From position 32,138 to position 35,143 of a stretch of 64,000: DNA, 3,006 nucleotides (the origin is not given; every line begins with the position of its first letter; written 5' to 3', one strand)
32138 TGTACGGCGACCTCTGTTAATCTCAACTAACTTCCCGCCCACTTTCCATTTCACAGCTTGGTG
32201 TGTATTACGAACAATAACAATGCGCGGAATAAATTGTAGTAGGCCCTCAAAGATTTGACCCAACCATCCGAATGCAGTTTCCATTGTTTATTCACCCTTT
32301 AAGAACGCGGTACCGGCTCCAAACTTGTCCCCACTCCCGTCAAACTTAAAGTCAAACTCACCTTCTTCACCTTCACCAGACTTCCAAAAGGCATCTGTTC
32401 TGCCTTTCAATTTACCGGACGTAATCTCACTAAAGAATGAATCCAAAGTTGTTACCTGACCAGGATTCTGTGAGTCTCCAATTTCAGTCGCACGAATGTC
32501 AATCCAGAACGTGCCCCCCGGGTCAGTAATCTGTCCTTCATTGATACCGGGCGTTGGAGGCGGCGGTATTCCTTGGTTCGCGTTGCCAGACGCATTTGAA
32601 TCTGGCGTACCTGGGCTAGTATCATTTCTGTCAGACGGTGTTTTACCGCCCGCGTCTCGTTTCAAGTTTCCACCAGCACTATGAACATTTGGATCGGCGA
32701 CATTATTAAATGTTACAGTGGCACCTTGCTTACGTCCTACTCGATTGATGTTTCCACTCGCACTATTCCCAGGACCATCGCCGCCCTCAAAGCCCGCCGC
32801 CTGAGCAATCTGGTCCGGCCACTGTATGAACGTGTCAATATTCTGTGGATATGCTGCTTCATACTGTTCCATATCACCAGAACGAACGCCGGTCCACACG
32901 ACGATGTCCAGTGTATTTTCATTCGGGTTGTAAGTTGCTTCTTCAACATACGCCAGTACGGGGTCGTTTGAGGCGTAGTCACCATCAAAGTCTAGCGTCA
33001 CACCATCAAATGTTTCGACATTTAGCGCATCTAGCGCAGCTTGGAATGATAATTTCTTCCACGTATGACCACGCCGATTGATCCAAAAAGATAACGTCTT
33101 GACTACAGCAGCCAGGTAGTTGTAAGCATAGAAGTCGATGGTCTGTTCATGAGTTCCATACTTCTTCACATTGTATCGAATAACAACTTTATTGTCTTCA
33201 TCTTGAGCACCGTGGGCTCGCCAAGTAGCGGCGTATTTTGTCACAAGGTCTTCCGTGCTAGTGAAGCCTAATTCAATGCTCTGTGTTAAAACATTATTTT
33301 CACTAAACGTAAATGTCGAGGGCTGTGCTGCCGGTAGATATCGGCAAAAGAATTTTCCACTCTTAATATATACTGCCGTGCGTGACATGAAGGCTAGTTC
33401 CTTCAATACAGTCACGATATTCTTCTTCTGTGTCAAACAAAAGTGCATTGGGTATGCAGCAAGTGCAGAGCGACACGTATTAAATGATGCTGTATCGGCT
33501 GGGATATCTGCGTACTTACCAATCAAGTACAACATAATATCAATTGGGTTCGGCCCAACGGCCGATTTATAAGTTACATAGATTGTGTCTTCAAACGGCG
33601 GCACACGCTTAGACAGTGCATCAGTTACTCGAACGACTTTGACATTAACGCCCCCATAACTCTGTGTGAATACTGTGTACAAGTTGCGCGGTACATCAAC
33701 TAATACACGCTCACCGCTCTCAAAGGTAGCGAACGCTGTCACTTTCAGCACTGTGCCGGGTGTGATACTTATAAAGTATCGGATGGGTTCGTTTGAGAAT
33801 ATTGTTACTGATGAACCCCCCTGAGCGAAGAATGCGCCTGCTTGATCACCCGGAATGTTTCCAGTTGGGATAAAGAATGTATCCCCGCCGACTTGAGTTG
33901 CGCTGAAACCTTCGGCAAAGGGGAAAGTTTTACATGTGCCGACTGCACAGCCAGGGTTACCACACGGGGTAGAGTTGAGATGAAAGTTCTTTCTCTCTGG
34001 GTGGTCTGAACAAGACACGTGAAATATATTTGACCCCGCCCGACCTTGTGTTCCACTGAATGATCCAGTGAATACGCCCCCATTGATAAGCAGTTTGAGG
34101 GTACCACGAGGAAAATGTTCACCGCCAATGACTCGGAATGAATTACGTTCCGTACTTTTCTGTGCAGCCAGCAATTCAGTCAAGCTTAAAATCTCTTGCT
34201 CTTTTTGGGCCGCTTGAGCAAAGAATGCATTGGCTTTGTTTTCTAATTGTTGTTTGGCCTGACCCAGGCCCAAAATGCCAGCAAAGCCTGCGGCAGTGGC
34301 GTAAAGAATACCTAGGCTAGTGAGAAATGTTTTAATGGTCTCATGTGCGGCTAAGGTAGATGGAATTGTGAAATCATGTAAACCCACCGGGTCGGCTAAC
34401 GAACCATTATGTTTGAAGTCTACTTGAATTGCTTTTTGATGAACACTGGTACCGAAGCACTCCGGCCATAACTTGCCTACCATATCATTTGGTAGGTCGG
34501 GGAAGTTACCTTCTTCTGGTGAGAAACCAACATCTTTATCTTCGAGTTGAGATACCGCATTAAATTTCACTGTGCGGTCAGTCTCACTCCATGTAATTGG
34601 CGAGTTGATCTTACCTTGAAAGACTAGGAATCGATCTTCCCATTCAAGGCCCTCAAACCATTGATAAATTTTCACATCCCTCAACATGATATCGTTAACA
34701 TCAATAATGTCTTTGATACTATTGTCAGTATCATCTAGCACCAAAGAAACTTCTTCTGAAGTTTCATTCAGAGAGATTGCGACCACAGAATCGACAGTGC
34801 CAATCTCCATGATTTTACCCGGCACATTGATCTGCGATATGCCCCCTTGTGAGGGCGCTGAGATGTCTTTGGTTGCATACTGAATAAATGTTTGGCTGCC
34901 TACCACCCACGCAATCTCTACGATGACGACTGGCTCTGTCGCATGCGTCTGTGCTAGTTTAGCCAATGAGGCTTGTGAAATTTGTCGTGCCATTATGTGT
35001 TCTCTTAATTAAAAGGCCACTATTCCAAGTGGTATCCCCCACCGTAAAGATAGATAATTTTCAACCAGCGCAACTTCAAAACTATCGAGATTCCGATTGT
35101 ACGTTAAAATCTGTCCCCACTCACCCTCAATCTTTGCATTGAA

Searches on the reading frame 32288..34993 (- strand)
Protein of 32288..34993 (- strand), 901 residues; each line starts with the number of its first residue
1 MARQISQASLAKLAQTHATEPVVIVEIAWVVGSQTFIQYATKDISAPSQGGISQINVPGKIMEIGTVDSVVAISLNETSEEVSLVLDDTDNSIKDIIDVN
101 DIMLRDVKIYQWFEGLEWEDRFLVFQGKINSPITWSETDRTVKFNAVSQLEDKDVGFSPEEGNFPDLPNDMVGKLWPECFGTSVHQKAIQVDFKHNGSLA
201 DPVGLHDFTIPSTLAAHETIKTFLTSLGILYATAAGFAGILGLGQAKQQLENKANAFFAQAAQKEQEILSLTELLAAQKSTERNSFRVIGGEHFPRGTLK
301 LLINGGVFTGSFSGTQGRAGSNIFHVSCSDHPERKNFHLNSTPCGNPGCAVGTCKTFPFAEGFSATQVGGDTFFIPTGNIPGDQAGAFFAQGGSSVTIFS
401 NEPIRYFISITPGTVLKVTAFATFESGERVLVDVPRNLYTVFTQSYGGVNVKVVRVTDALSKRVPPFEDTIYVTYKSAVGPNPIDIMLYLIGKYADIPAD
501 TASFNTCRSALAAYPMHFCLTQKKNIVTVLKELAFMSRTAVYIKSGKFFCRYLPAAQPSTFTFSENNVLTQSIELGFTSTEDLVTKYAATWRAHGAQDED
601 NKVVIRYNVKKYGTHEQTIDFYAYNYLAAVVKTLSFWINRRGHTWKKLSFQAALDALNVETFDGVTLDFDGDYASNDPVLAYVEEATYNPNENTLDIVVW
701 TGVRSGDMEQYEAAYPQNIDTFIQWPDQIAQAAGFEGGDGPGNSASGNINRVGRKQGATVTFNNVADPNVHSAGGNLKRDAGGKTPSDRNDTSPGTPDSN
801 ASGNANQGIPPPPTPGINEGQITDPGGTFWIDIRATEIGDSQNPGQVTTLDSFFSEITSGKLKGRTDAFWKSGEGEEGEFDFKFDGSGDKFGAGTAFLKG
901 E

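Call 5: search_protein_families(library=pfam, proteins=[window:32288-34993:-], max_evalue=0.01)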
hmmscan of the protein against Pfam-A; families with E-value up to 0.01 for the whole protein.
window:32288-34993:- (901 aa): 0 families

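Call 6: search_protein_families(library=phrogs, proteins=[window:32288-34993:-], max_evalue=0.01)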
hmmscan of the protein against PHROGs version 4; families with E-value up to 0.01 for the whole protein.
window:32288-34993:- (901 aa): 0 families

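Call 39: search_dna_similar(query=window:32288-34993:-, collection=phages, mode=protein, max_evalue=0.001, max_rows=15)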
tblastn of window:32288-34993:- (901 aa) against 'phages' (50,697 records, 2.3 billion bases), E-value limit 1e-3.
No match.

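Call 93: search_protein_families(library=ncbifam, proteins=[window:32288-34993:-], max_evalue=0.01)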
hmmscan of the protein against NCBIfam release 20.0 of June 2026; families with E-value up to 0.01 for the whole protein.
window:32288-34993:- (901 aa): 0 families

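Call 95: search_solved_structures(query=window:32288-34993:-, max_evalue=1)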
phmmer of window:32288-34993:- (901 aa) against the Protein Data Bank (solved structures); distinct sequences matched with E-value up to 1: 0.
